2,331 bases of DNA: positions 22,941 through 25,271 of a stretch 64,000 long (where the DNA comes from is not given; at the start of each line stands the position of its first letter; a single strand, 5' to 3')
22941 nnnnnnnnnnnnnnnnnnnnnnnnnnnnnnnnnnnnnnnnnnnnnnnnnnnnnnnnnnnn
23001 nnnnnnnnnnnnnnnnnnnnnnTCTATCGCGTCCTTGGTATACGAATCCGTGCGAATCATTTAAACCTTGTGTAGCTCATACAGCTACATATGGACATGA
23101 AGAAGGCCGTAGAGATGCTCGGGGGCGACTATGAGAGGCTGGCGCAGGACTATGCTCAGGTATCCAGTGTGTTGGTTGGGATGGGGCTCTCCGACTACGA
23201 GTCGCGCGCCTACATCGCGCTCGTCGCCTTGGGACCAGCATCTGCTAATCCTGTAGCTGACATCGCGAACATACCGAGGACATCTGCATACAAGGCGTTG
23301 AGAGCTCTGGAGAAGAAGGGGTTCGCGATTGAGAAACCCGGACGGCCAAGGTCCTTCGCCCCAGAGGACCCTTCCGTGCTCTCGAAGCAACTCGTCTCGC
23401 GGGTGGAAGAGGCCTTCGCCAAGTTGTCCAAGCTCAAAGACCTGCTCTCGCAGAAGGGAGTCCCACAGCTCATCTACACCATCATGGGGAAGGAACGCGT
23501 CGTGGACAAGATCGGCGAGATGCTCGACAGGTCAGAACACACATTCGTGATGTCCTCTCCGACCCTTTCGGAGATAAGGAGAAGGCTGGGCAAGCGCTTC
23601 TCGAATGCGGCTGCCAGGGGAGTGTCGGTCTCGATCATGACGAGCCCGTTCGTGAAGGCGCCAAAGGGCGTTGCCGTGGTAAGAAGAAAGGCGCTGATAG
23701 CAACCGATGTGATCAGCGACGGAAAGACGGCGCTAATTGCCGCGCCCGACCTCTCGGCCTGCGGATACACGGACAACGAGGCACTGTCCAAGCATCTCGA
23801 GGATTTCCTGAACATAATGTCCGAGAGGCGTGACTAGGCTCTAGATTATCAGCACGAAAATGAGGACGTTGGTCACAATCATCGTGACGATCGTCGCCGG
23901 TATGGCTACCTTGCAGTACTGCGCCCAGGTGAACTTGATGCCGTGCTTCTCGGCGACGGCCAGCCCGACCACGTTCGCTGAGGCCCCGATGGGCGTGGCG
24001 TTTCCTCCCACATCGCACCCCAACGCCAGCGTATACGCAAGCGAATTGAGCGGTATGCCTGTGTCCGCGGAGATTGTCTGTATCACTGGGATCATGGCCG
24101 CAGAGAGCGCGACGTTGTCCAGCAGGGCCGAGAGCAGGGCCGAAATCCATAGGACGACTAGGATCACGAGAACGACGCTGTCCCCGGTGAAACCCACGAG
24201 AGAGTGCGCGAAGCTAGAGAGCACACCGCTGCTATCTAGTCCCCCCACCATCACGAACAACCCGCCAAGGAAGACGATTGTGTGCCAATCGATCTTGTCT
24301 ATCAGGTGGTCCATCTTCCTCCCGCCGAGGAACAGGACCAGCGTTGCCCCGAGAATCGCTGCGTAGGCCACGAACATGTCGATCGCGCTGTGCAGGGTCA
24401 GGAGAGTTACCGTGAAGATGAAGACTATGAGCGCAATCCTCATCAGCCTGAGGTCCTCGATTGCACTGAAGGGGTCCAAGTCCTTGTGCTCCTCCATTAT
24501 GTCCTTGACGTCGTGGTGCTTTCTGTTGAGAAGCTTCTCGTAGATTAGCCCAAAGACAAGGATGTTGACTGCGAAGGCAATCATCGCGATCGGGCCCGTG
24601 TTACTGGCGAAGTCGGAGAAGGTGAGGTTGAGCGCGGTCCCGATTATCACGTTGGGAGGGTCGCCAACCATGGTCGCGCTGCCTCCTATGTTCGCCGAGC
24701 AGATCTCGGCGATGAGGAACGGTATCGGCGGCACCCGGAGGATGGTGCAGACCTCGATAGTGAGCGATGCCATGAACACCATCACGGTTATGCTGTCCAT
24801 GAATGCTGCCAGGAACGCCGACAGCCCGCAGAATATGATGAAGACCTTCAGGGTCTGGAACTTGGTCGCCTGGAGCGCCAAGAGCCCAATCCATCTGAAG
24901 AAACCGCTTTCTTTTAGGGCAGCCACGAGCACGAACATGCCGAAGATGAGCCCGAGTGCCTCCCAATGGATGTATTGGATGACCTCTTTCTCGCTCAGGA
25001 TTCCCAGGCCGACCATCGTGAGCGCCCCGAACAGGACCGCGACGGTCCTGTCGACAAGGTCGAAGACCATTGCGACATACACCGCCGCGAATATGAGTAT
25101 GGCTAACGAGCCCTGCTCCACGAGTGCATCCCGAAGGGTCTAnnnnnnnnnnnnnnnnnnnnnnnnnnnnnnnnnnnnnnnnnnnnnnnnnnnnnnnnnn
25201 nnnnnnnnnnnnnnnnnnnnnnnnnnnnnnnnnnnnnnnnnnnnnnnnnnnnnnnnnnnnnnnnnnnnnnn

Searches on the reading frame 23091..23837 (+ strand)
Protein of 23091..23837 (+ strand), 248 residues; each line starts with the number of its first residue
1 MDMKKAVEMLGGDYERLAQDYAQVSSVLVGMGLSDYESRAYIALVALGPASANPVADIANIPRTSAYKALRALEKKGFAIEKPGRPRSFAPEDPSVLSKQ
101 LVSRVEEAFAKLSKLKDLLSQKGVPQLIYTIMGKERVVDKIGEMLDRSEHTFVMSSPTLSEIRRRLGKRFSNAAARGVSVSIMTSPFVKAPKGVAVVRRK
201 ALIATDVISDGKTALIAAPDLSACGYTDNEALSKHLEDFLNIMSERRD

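Call 11: search_protein_families(library=pfam, proteins=[window:23091-23837:+], max_evalue=0.00001)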
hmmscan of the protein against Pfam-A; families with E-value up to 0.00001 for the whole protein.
window:23091-23837:+ (248 aa): 1 family
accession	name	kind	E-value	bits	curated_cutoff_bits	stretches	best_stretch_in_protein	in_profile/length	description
PF01978.25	TrmB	-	4e-19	68.7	25.6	1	31-94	4-67/68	Sugar-specific transcriptional regulator TrmB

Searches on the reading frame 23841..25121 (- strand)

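Call 11: search_protein_families(library=pfam, proteins=[window:23841-25121:-], max_evalue=0.00001)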
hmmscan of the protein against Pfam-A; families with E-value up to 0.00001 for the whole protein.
window:23841-25121:- (426 aa): 4 families
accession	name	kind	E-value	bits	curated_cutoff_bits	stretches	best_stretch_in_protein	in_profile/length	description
PF03600.22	CitMHS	-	5.3e-76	256.3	31.9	1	15-368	1-336/336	Citrate transporter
PF00939.25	Na_sulph_symp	-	4.1e-21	76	27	2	164-387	211-433/472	Sodium:sulfate symporter transmembrane region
PF02040.21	ArsB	-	8.8e-17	62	22.2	1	31-423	28-421/423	Arsenical pump membrane protein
PF06450.18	NhaB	-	1.1e-07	31.6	27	1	143-421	213-496/515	Bacterial Na+/H+ antiporter B (NhaB)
